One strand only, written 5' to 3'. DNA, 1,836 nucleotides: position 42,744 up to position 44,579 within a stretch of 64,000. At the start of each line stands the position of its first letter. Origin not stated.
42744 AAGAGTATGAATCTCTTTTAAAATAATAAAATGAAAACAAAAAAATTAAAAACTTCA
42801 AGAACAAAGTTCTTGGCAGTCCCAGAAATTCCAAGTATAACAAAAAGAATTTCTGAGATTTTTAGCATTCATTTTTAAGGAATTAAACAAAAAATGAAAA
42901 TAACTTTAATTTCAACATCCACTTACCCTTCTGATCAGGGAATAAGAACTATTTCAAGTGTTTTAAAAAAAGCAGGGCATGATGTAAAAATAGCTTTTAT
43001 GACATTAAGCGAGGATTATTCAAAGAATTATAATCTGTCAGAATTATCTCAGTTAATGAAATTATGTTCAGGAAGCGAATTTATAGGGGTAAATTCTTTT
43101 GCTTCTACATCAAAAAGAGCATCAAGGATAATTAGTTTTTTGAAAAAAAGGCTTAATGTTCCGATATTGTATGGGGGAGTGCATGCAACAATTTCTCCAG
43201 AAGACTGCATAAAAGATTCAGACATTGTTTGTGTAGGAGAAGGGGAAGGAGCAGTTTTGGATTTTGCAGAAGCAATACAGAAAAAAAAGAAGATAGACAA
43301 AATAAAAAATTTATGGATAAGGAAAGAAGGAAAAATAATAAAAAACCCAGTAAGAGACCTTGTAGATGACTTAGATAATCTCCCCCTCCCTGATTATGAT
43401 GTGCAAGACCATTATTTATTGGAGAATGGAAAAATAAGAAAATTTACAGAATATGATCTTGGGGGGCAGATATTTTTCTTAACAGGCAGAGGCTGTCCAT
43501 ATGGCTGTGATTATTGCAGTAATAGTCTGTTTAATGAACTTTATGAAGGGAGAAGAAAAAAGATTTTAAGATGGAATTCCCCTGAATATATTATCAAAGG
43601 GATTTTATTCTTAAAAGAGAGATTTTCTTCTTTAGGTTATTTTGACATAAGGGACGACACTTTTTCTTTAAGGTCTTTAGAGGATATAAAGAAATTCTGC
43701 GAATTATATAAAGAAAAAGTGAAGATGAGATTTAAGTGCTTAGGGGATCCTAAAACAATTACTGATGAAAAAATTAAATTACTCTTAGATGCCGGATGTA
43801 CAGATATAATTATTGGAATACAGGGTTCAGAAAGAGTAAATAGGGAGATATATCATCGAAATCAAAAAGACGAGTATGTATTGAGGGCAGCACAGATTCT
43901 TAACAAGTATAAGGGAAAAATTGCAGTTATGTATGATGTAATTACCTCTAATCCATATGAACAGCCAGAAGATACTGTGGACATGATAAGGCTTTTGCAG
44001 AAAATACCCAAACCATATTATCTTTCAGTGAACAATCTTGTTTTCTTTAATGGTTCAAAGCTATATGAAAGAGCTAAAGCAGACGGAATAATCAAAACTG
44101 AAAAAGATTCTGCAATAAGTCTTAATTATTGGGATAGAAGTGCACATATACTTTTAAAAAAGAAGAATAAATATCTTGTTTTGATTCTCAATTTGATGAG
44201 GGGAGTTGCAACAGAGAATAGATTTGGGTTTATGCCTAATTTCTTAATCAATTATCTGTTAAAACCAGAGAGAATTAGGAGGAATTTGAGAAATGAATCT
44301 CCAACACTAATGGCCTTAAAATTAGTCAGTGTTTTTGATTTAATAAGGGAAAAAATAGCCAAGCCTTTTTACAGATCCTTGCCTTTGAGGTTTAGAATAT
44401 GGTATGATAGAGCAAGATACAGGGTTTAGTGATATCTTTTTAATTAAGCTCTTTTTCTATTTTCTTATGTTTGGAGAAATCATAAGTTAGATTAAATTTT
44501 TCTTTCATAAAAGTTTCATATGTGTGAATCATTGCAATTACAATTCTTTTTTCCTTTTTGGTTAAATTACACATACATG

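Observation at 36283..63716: Very large surface-glycan locus with three cobalamin-dependent radical SAM enzymes, one SPASM radical SAM and two SAM methyltransferases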

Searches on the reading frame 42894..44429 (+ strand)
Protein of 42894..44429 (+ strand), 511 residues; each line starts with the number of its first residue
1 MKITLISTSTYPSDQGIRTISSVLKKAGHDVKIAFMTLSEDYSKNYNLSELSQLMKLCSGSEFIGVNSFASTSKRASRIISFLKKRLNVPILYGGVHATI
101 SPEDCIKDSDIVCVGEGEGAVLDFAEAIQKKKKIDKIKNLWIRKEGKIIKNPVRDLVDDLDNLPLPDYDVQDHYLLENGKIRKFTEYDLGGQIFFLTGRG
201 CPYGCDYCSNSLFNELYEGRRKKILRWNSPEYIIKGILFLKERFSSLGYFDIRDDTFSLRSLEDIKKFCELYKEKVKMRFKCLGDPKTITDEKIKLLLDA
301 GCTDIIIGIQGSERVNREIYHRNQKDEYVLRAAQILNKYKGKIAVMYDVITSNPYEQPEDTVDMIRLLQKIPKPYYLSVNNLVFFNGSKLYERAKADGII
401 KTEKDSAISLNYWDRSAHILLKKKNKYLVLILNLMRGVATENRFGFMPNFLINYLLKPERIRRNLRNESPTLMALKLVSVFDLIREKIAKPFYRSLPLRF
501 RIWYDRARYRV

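Call 4: search_protein_families(library=pfam, proteins=[window:42894-44429:+], max_evalue=0.01)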
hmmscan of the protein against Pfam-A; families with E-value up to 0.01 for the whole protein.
window:42894-44429:+ (511 aa): 3 families
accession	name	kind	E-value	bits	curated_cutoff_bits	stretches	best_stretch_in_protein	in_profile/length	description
PF04055.27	Radical_SAM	-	7.4e-15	55.9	29.5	1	197-365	3-166/166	Radical SAM superfamily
PF02310.24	B12-binding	-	2.5e-11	43.9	32.1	1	2-122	2-118/121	B12 binding domain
PF19864.5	Radical_SAM_N2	-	0.00026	20.9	29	1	88-136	85-133/151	Radical SAM proteins, N-terminal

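Call 11: search_protein_families(library=ncbifam, proteins=[window:42894-44429:+], max_evalue=0.001)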
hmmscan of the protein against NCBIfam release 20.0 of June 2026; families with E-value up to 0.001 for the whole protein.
window:42894-44429:+ (511 aa): 16 families
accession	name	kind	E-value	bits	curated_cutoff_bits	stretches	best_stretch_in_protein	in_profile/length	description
TIGR04072.2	rSAM_ladder_B12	equivalog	4.5e-24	84.9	360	2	195-412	183-390/443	lipid biosynthesis B12-binding/radical SAM protein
TIGR03471.1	HpnJ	equivalog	5.2e-21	75.1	577.6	1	57-408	65-401/472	hopanoid biosynthesis associated radical SAM protein HpnJ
TIGR02026.1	BchE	equivalog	1.9e-20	73.2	481.35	1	15-463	23-445/497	magnesium-protoporphyrin IX monomethyl ester anaerobic oxidative cyclase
NF050148.1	rSAM_ApyD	equivalog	1.9e-20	72.8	750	1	16-368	27-363/645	RiPP biosynthesis radical SAM protein ApyD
TIGR04013.1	B12_SAM_MJ_1487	hypoth_equivalog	4.6e-19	68.5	251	2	42-212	23-171/382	TIGR04013 family B12-binding domain/radical SAM domain-containing protein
NF038361.1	rSAM_Sden_1168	equivalog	7.2e-19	67.7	575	1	88-405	170-484/560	Sden_1168 family B12-binding radical SAM P-methyltransferase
TIGR04385.1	B12_rSAM_cofa1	equivalog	7.1e-16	58.5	450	1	15-408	21-408/438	B12 lower ligand biosynthesis radical SAM protein BzaD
TIGR03975.1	rSAM_ocin_1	subfamily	2.1e-14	53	281.85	1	110-371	183-430/606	RiPP maturation radical SAM C-methyltransferase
TIGR04190.1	B12_SAM_Ta0216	equivalog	5.8e-13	48.3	500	1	16-245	39-271/554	TIGR04190 family B12-binding domain/radical SAM domain protein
TIGR04479.1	bcpD_PhpK_rSAM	subfamily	1.3e-12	46.9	600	1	115-371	178-409/504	PhpK family radical SAM P-methyltransferase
NF033712.0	B12_rSAM_KedN5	subfamily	6.3e-09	34.6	700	1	90-208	93-211/624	KedN5 family methylcobalamin-dependent radical SAM C-methyltransferase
TIGR04295.1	B12_rSAM_oligo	hypoth_equivalog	3.8e-08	32.4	400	1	94-324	107-316/422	TIGR04295 family B12-binding domain-containing radical SAM protein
TIGR04367.1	HpnR_B12_rSAM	equivalog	2.9e-06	26.1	650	1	16-214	24-208/490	hopanoid C-3 methylase HpnR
TIGR04014.1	B12_SAM_MJ_0865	equivalog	5.2e-06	25.5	360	1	79-212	57-180/434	methyl-coenzyme M reductase glutamine C-methyltransferase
NF033070.1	rSAM_AprD4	equivalog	9.8e-05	21.4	500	1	157-414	167-410/456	AprD4 family radical SAM diol-dehydratase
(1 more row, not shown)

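Call 14: search_solved_structures(query=window:42894-44429:+, max_evalue=0.01)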
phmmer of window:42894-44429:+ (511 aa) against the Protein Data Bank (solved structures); distinct sequences matched with E-value up to 0.01: 2.
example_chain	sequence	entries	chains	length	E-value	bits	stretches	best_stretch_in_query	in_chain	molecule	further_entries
5ul2_A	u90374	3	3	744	0.00067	21.6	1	87-209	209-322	OxsB protein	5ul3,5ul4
9n1b_A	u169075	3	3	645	0.0072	18.2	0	110-209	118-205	Radical SAM protein | Radical SAM enzyme CysS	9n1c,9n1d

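Call 41: find_homologous_proteins(query=window:42894-44429:+, max_evalue=1e-10)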
Query window:42894-44429:+ (511 aa): 655 proteins with E <= 1e-10 among 8000 candidates; the best 120 are listed.
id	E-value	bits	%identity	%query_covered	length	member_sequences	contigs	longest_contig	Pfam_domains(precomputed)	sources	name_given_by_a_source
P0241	0.0e+0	1154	100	100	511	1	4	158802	PF04055.28,PF02310.25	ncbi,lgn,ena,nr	ncbi:MAG TPA: B12-binding domain-containing radical SAM protein [Candidatus Pacearchaeota archaeon]|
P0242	9.8e-292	986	83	100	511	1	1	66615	PF04055.28,PF19864.6,PF02310.25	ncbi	-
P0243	3.3e-291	984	82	100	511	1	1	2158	PF04055.28,PF19864.6,PF02310.25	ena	-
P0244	1.0e-290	983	82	100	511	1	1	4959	PF04055.28,PF19864.6,PF02310.25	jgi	-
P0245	1.7e-290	982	83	100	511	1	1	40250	PF04055.28,PF19864.6,PF02310.25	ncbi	-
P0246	9.4e-289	976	81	100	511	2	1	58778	PF04055.28,PF02310.25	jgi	-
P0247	5.9e-287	970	82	100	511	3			PF04055.28,PF19864.6,PF02310.25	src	-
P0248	6.9e-287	970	80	100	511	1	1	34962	PF04055.28,PF19864.6,PF02310.25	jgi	jgi:radical SAM superfamily enzyme YgiQ (UPF0313 family)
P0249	1.6e-282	956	79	100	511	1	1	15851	PF04055.28,PF02310.25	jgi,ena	-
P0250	1.0e-281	953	80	100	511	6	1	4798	PF04055.28,PF02310.25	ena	-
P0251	2.0e-281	952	79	100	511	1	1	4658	PF04055.28,PF19864.6,PF02310.25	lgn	-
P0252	3.5e-280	948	79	100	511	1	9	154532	PF04055.28,PF02310.25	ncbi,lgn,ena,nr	ncbi:hypothetical protein CMI44_01290 [Candidatus Pacearchaeota archaeon]|nr:hypothetical protein [C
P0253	6.2e-273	924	76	100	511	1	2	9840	PF04055.28,PF02310.25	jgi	jgi:anaerobic magnesium-protoporphyrin IX monomethyl ester cyclase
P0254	9.8e-266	900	75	100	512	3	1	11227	PF04055.28,PF19864.6,PF02310.25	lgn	-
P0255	2.6e-265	899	76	100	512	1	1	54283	PF04055.28,PF19864.6,PF02310.25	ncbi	-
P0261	7.5e-262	887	75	100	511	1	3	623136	PF04055.28,PF19864.6,PF02310.25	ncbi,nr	ncbi:MAG: radical SAM protein [Candidatus Nanoarchaeia archaeon]|nr:radical SAM protein [Candidatus 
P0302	9.0e-257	871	74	100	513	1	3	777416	PF04055.28,PF19864.6,PF02310.25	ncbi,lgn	-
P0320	4.8e-255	865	73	100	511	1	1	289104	PF04055.28,PF02310.25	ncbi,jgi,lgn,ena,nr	ncbi:B12-binding domain-containing radical SAM protein [Candidatus Pacearchaeota archaeon]|nr:B12-bi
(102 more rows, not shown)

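Call 42: find_encoding_contigs(protein=P0302, flank=8000, max_places=1)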
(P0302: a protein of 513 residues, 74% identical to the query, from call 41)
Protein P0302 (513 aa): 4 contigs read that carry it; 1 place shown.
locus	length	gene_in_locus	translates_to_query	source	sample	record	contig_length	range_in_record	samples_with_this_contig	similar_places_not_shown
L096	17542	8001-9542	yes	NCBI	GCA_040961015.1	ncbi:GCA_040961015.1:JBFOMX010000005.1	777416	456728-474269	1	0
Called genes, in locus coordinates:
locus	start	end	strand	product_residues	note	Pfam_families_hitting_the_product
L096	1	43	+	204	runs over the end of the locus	PF05219:DREV, PF13489:Methyltransf_23, PF07021:MetW, PF13847:Methyltransf_31, PF08241:Methyltransf_11, PF08242:Methyltransf_12, PF13649:Methyltransf_25 (weak)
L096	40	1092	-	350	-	PF04055:Radical_SAM, PF13186:SPASM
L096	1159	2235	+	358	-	PF00534:Glycos_transf_1, PF13692:Glyco_trans_1_4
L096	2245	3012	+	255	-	PF13489:Methyltransf_23 (weak), PF01209:Ubie_methyltran, PF13847:Methyltransf_31, PF08241:Methyltransf_11, PF08242:Methyltransf_12 (weak), PF13649:Methyltransf_25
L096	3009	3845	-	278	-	PF04055:Radical_SAM, PF13186:SPASM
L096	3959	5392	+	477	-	PF02310:B12-binding, PF04055:Radical_SAM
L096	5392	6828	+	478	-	PF02310:B12-binding, PF04055:Radical_SAM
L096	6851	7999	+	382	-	PF13439:Glyco_transf_4, PF13477:Glyco_trans_4_2 (weak), PF13579:Glyco_trans_4_4, PF20706:GT4-conflict, PF00534:Glycos_transf_1, PF13692:Glyco_trans_1_4, PF13524:Glyco_trans_1_2 (weak)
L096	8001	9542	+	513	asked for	PF02310:B12-binding, PF19864:Radical_SAM_N2 (weak), PF04055:Radical_SAM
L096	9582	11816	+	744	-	PF00702:Hydrolase (weak), PF13242:Hydrolase_like, PF00483:NTP_transferase, PF01073:3Beta_HSD, PF01370:Epimerase, PF02719:Polysacc_synt_2, PF04321:RmlD_sub_bind, PF16363:GDP_Man_Dehyd, +2 more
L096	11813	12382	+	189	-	PF13580:SIS_2, PF01380:SIS (weak)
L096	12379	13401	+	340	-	PF00288:GHMP_kinases_N, PF08544:GHMP_kinases_C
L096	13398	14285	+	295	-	PF00535:Glycos_transf_2, PF13641:Glyco_tranf_2_3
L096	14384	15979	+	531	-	PF02366:PMT (weak), PF13231:PMT_2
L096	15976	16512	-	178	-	PF13489:Methyltransf_23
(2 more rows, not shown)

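Call 43: find_encoding_contigs(protein=P0261, flank=8000, max_places=1)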
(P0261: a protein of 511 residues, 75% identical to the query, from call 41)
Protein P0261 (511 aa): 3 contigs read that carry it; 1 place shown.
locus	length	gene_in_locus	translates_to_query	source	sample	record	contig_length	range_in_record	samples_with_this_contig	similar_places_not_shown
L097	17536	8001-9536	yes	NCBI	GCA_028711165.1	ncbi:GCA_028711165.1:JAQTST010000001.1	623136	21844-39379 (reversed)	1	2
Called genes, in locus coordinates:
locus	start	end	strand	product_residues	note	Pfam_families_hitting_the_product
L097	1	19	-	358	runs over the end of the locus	PF00155:Aminotran_1_2 (faint), PF01041:DegT_DnrJ_EryC1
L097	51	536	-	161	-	PF25087:GMPPB_C, PF00132:Hexapep, PF25084:LbH_EIF2B (weak), PF00132:Hexapep, PF14602:Hexapep_2 (weak)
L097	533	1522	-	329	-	PF01408:GFO_IDH_MocA, PF22725:GFO_IDH_MocA_C3, PF02894:GFO_IDH_MocA_C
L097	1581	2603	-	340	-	PF00535:Glycos_transf_2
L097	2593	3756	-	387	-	PF00534:Glycos_transf_1, PF13692:Glyco_trans_1_4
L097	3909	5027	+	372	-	PF04055:Radical_SAM, PF13186:SPASM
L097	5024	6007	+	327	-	PF13353:Fer4_12 (weak), PF04055:Radical_SAM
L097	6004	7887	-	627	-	PF00483:NTP_transferase, PF12804:NTP_transf_3, PF13439:Glyco_transf_4, PF20706:GT4-conflict (weak), PF00534:Glycos_transf_1, PF13692:Glyco_trans_1_4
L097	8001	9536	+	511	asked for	PF02310:B12-binding, PF19864:Radical_SAM_N2 (weak), PF04055:Radical_SAM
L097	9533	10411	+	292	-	PF00535:Glycos_transf_2, PF13641:Glyco_tranf_2_3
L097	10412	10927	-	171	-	PF01467:CTP_transf_like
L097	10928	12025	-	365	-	PF01073:3Beta_HSD, PF01370:Epimerase, PF02719:Polysacc_synt_2 (weak), PF04321:RmlD_sub_bind (faint), PF16363:GDP_Man_Dehyd, PF07993:NAD_binding_4, PF01370:Epimerase, PF16363:GDP_Man_Dehyd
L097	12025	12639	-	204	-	PF13580:SIS_2, PF01380:SIS (faint)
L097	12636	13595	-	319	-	PF00288:GHMP_kinases_N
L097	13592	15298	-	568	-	PF00288:GHMP_kinases_N, PF08544:GHMP_kinases_C, PF00702:Hydrolase, PF13419:HAD_2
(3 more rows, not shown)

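Call 44: find_encoding_contigs(protein=P0320, flank=8000, max_places=1)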
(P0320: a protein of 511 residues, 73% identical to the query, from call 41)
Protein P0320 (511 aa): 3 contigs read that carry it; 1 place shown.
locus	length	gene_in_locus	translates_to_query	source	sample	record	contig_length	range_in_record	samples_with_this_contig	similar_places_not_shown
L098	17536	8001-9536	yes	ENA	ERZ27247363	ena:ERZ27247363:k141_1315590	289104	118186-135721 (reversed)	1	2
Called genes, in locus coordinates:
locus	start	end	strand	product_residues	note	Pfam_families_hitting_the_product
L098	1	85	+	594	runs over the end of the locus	PF13522:GATase_6, PF13537:GATase_7, PF00733:Asn_synthase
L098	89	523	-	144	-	PF00908:dTDP_sugar_isom, PF05523:FdtA (weak), PF14667:Polysacc_synt_C (weak)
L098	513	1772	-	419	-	PF08421:Methyltransf_13, PF13489:Methyltransf_23, PF08241:Methyltransf_11 (weak), PF08242:Methyltransf_12 (weak), PF13649:Methyltransf_25 (faint), PF08484:Methyltransf_14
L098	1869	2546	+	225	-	PF17836:PglD_N (weak), PF25087:GMPPB_C (faint), PF25084:LbH_EIF2B (faint), PF00132:Hexapep (weak), PF14602:Hexapep_2 (weak), PF00132:Hexapep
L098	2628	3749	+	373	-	PF00155:Aminotran_1_2, PF01041:DegT_DnrJ_EryC1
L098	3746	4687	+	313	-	PF01073:3Beta_HSD, PF01370:Epimerase, PF02719:Polysacc_synt_2, PF04321:RmlD_sub_bind, PF05368:NmrA (weak), PF07993:NAD_binding_4, PF13460:NAD_binding_10, PF16363:GDP_Man_Dehyd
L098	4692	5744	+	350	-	PF01073:3Beta_HSD (weak), PF01370:Epimerase, PF02719:Polysacc_synt_2, PF16363:GDP_Man_Dehyd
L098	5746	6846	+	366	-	PF00266:Aminotran_5 (weak), PF01041:DegT_DnrJ_EryC1, PF01053:Cys_Met_Meta_PP (weak)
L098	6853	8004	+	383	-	PF13439:Glyco_transf_4, PF13579:Glyco_trans_4_4, PF20706:GT4-conflict, PF00534:Glycos_transf_1, PF13692:Glyco_trans_1_4, PF13524:Glyco_trans_1_2 (weak)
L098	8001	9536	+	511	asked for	PF02310:B12-binding, PF04055:Radical_SAM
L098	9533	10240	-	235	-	PF02568:ThiI (faint), PF06508:QueC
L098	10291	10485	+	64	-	PF21485:IF5A-like_N (weak)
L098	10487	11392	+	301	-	PF00535:Glycos_transf_2, PF13641:Glyco_tranf_2_3, PF13632:Glyco_trans_2_3 (weak)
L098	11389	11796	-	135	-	PF05014:Nuc_deoxyrib_tr, PF15891:Nuc_deoxyri_tr2 (weak)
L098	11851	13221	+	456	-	PF01075:Glyco_transf_9, PF00293:NUDIX, PF14815:NUDIX_4 (weak)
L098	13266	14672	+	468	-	PF00294:PfkB, PF01467:CTP_transf_like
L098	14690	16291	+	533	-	PF03901:Glyco_transf_22 (weak), PF13231:PMT_2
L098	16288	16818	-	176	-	PF13489:Methyltransf_23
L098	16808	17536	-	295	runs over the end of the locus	PF01663:Phosphodiest (weak)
